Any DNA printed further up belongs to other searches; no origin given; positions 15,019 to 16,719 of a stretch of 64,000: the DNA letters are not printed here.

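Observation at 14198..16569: Translationally coupled nadE and NMNAT-PRTase fusion: candidate NAD+-reconstitution (counter-defence) module with a non-standard enzyme set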

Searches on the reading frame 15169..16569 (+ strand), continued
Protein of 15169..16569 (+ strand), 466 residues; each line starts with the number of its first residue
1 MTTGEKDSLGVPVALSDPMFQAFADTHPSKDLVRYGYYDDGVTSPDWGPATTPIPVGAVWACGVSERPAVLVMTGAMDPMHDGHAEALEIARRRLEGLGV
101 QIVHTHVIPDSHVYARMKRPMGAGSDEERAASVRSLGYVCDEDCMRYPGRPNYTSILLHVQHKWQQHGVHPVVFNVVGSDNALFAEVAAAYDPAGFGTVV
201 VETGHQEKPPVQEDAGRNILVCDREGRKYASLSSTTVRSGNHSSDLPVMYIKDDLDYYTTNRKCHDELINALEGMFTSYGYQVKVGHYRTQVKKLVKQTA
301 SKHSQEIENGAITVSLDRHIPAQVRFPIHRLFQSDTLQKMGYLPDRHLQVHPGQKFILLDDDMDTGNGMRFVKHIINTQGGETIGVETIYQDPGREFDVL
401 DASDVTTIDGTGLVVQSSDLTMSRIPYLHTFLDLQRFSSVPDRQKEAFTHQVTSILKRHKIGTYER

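Call 28: list_cluster_members(proteins=[P0031, P0032, P0036, P0038, P0039, P0040, P0042, P0045, P0046, P0029])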
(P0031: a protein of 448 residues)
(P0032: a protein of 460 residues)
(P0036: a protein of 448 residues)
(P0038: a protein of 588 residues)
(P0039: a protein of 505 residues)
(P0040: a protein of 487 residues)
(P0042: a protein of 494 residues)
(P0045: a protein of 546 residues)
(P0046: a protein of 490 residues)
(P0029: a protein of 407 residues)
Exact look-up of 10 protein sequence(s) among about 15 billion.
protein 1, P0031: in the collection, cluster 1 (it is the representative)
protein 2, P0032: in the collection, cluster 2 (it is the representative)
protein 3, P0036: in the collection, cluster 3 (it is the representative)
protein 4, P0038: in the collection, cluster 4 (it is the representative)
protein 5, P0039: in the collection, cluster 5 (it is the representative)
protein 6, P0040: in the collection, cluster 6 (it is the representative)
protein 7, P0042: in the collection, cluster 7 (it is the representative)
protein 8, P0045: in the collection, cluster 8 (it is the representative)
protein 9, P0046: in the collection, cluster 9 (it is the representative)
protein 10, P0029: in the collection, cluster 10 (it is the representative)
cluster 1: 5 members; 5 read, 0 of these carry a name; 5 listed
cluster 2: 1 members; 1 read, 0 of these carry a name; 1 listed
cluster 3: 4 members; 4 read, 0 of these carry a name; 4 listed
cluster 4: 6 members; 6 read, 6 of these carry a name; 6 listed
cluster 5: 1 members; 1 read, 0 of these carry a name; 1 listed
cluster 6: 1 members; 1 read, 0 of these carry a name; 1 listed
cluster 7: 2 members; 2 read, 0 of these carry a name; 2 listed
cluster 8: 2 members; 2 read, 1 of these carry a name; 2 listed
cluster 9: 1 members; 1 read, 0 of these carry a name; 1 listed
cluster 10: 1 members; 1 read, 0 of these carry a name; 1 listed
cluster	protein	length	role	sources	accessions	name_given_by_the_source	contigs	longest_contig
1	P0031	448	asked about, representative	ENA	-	-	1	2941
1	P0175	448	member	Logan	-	-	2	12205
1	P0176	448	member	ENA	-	-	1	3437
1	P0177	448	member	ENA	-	-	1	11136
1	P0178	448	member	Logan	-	-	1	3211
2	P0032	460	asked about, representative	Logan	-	-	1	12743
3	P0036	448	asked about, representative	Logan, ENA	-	-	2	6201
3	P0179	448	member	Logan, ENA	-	-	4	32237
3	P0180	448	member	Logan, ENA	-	-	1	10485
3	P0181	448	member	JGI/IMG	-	-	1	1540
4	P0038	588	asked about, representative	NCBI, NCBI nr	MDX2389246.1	hypothetical protein NJL88_03920 [Streptomyces sp. DK15] | hypothetical protein [Streptomyces sp. DK15]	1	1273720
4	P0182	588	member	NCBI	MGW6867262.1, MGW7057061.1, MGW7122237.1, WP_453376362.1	hypothetical protein ACWGHM_00790 [Streptomyces sp. NPDC054904]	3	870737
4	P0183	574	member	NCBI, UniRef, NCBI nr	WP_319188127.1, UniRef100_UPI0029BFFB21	hypothetical protein [Streptomyces sp. DK15] | hypothetical protein n=1 Tax=Streptomyces sp. DK15 TaxID=2957499 RepID=UPI0029BFFB21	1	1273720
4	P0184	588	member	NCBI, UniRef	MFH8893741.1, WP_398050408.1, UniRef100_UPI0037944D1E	hypothetical protein [Streptomyces sp. NPDC017949] | hypothetical protein n=1 Tax=Streptomyces sp. NPDC017949 TaxID=3365020 RepID=UPI0037944D1E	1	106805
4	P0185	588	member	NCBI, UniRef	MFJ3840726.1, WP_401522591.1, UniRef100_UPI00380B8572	hypothetical protein ACIPY6_35195 [Streptomyces sp. NPDC090054] | hypothetical protein n=1 Tax=Streptomyces sp. NPDC090054 TaxID=3365933 RepID=UPI00380B8572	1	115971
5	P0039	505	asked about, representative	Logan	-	-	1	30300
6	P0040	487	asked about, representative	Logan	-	-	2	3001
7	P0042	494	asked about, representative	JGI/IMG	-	-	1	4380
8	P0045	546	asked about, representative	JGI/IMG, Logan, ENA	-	nicotinic acid mononucleotide adenylyltransferase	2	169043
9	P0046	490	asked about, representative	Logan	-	-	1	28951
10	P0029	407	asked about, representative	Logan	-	-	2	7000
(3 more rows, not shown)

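Call 30: find_encoding_contigs(protein=P0038, flank=8000, max_places=2)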
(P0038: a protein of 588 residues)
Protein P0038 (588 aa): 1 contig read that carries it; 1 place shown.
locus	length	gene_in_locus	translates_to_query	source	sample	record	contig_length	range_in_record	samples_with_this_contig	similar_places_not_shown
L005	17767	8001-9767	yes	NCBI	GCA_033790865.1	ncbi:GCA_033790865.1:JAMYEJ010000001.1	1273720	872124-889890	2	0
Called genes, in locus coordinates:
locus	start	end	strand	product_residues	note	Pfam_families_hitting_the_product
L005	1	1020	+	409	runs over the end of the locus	PF01494:FAD_binding_3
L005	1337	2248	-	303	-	PF01370:Epimerase (weak), PF05368:NmrA, PF13460:NAD_binding_10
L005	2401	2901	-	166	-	-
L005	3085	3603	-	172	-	PF01047:MarR, PF12802:MarR_2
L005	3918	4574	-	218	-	-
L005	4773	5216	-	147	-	-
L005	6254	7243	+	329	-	PF02540:NAD_synthase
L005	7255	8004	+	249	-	PF13640:2OG-FeII_Oxy_3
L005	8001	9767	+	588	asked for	PF01467:CTP_transf_like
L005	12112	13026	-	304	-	PF00126:HTH_1, PF03466:LysR_substrate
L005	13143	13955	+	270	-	PF00459:Inositol_P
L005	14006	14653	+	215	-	PF02826:2-Hacid_dh_C (faint), PF03446:NAD_binding_2 (weak), PF03807:F420_oxidored, PF10727:Rossmann-like (faint)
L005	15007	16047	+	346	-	-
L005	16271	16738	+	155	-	-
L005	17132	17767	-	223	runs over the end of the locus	PF00072:Response_reg, PF13384:HTH_23 (faint), PF00196:GerE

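Call 31: find_encoding_contigs(protein=P0027, flank=10000, max_places=2)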
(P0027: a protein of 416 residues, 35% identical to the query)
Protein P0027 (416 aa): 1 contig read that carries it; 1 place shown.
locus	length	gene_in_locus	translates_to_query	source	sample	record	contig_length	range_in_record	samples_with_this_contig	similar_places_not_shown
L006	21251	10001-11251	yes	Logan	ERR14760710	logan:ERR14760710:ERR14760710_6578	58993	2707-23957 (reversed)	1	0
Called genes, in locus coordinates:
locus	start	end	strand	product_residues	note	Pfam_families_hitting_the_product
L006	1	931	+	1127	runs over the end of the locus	PF08343:RNR_N, PF00317:Ribonuc_red_lgN, PF01079:Hint (weak), PF14623:Vint (faint), PF02867:Ribonuc_red_lgC, PF14890:Intein_splicing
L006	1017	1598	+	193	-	PF04203:Sortase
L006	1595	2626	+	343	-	PF06785:UPF0242 (faint)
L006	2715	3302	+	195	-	PF00929:RNase_T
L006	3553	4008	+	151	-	-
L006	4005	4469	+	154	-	-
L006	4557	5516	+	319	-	PF00268:Ribonuc_red_sm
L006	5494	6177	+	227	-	-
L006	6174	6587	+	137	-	PF07972:Flavodoxin_NdrI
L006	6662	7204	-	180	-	PF06737:Transglycosylas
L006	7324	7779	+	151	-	-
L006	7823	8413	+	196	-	-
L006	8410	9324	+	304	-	PF02540:NAD_synthase, PF06508:QueC (faint)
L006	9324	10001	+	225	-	PF13640:2OG-FeII_Oxy_3 (faint)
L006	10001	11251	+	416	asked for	PF01467:CTP_transf_like (weak)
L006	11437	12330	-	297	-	PF00924:MS_channel_2nd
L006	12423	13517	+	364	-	-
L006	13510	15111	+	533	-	PF17802:SpaA, PF18202:TQ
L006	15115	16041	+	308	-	PF04203:Sortase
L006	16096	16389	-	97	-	-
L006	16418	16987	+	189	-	-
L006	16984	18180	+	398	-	-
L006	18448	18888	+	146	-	-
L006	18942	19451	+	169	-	-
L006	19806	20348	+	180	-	-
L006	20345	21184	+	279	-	PF07510:GmrSD_C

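Call 44: find_related_loci(query=A1, collection=viral_contigs, flank=10000)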
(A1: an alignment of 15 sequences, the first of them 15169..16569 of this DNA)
Query A1 (466 aa) in viral_contigs; peptide patterns used: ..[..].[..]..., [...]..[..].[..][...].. (x = any residue, [..] = any of these).
79 stretches matched a pattern; 2 encode a relative of the query (tblastn E <= 1e-3); 2 distinct loci.
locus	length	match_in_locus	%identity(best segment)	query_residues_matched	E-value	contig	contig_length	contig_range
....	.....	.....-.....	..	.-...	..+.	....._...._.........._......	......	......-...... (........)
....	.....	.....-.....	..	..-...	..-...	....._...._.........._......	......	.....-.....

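Call 51: find_encoding_contigs(protein=P0045, flank=6000, max_places=2)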
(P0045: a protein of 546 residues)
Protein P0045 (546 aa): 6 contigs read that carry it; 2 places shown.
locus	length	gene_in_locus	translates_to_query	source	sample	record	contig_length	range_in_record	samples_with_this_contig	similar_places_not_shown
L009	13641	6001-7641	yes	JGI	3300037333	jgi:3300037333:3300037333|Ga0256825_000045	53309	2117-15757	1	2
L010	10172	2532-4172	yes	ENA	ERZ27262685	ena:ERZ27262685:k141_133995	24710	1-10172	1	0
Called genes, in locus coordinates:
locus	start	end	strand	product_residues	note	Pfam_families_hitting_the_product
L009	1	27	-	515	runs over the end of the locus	PF00270:DEAD (weak), PF04851:ResIII, PF18766:SWI2_SNF2 (weak), PF00271:Helicase_C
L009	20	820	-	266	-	PF05866:RusA (faint)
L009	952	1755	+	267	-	-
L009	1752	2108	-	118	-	-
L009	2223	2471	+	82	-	-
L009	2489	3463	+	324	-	PF02540:NAD_synthase, PF03054:tRNA_Me_trans (faint)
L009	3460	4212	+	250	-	PF03747:ADP_ribosyl_GH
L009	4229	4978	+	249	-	-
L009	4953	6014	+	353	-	PF05721:PhyH (faint), PF13640:2OG-FeII_Oxy_3 (weak)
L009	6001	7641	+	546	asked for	PF01467:CTP_transf_like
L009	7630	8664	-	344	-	-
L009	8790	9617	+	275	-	PF03629:SASA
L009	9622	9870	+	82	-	-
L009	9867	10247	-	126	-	PF06094:GGACT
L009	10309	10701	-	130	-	-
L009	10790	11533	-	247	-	-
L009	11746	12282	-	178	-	-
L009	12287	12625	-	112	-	-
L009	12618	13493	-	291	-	PF00459:Inositol_P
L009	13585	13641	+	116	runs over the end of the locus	-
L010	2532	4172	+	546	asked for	PF01467:CTP_transf_like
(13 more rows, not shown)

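Call 52: find_encoding_contigs(protein=P0039, flank=6000, max_places=2)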
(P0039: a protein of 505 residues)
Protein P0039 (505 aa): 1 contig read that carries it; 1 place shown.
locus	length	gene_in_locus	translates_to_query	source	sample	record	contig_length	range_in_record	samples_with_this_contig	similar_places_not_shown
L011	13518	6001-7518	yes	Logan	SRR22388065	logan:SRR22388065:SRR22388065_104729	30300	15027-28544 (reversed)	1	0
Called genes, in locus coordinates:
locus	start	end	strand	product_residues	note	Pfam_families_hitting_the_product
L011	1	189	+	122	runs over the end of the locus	-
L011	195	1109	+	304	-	-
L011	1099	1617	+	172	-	-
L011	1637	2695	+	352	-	-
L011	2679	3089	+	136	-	-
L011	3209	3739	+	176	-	PF03235:GmrSD_N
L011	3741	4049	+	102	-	-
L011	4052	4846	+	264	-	-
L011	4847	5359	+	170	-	PF03412:Peptidase_C39, PF11814:DUF3335 (faint), PF13529:Peptidase_C39_2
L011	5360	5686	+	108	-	-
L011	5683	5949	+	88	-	-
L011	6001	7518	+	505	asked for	PF01467:CTP_transf_like (weak)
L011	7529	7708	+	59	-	-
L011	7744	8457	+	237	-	PF18765:Polbeta (weak)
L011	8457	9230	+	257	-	PF14243:R2K_3, PF18299:R2K_2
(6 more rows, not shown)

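Call 53: find_encoding_contigs(protein=P0046, flank=6000, max_places=2)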
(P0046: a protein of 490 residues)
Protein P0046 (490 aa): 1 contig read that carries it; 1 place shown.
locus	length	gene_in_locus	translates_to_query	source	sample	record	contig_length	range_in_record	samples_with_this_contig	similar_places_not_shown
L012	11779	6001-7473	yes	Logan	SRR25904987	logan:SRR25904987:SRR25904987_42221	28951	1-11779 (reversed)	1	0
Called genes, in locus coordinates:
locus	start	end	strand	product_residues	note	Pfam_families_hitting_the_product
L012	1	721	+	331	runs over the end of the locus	-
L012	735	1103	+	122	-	PF11325:DUF3127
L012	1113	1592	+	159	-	-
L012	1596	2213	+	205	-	-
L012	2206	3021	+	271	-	PF07661:MORN_2 (faint)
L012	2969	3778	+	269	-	-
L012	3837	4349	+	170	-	-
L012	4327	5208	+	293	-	PF02540:NAD_synthase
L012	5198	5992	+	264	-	-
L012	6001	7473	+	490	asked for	PF01467:CTP_transf_like (weak)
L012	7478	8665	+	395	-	-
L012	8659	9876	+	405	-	PF00293:NUDIX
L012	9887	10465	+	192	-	-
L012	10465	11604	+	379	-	-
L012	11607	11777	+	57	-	?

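Call 66: search_solved_structures(query=A5, max_evalue=1)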
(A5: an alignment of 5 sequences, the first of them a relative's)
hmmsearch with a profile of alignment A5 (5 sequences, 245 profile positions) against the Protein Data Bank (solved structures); distinct sequences matched with E-value up to 1: 9.
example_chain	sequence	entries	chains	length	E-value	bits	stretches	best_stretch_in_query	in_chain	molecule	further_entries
3itq_A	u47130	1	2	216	0.0034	20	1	129-178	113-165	Prolyl 4-hydroxylase, alpha subunit domain protein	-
5hv0_A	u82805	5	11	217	0.0035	20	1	129-178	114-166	Prolyl 4-Hydroxylase | 2OG-Fe(II) oxygenase | Procollagen-Proline Dioxygenase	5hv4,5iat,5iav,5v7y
5iax_A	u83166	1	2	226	0.004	19.8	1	129-178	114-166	Procollagen-Proline Dioxygenase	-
2jig_A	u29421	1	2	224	0.006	19.2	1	128-174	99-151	PROLYL-4 HYDROXYLASE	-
2jij_A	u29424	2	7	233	0.006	19.2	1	129-174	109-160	PROLYL-4 HYDROXYLASE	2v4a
3gze_A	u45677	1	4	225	0.0061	19.2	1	128-174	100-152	Predicted protein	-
5c5t_A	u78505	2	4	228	0.044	16.4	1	36-174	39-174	Prolyl 4-hydroxylase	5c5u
3snz_A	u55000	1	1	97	0.89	12.1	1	142-172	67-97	Clostrillin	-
5ht8_A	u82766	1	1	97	0.92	12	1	142-172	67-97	Beta and gamma crystallin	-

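Call 67: search_protein_families(library=ncbifam, proteins=[L005:7255-8004:+, L006:9324-10001:+, L009:4229-4978:+, L012:5198-5992:+, L012:7478-8665:+], max_evalue=0.01)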
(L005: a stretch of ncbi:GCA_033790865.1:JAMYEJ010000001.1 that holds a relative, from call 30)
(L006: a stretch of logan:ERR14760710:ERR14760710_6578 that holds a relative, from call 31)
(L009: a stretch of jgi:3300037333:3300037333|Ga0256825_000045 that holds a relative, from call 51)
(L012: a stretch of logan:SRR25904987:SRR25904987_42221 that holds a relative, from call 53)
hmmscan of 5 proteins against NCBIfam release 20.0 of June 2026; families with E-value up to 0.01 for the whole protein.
L005:7255-8004:+ (249 aa): 0 families

L006:9324-10001:+ (225 aa): 0 families

L009:4229-4978:+ (249 aa): 0 families

L012:5198-5992:+ (264 aa): 0 families

L012:7478-8665:+ (395 aa): 0 families

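Call 74: find_related_loci(query=A7, collection=viral_contigs, flank=8000)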
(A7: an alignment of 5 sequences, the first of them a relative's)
Query A7 (440 aa) in viral_contigs; peptide patterns used: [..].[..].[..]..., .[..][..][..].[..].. (x = any residue, [..] = any of these).
25 stretches matched a pattern; 4 encode a relative of the query (tblastn E <= 1e-3); 4 distinct loci.
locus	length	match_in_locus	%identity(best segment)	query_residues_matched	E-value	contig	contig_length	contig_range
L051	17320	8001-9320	42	6-440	1e-110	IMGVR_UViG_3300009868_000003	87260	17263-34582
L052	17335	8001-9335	43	6-435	3e-108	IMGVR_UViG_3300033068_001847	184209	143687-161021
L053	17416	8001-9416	37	6-438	6e-88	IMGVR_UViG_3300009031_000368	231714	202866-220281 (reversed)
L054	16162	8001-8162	36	59-112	2e-8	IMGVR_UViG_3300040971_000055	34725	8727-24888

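Call 75: find_related_loci(query=A7, collection=genome_contigs, flank=8000)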
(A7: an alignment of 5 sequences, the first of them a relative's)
Query A7 (440 aa) in genome_contigs; peptide patterns used: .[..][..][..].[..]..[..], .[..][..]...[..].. (x = any residue, [..] = any of these).
25 stretches matched a pattern; 3 encode a relative of the query (tblastn E <= 1e-3); 3 distinct loci.
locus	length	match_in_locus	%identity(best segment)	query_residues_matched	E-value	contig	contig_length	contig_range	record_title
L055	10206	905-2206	40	2-438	9e-107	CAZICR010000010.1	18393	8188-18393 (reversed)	MAG TPA_asm: uncultured Cellvibrionaceae bacterium isolate binchicken_co214_42 genome assembly, contig: NODE_3163_length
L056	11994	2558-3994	33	2-438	2e-65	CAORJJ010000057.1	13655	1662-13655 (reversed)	MAG TPA_asm: uncultured Clostridia bacterium isolate MGBC102161 genome assembly, contig: MGBC102161.57, whole genome sho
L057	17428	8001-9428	33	20-435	2e-57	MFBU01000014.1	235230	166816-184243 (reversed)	MAG: Candidatus Curtissbacteria bacterium RIFCSPLOWO2_02_41_11 rifcsplowo2_02_sub10_scaffold_3, whole genome shotgun seq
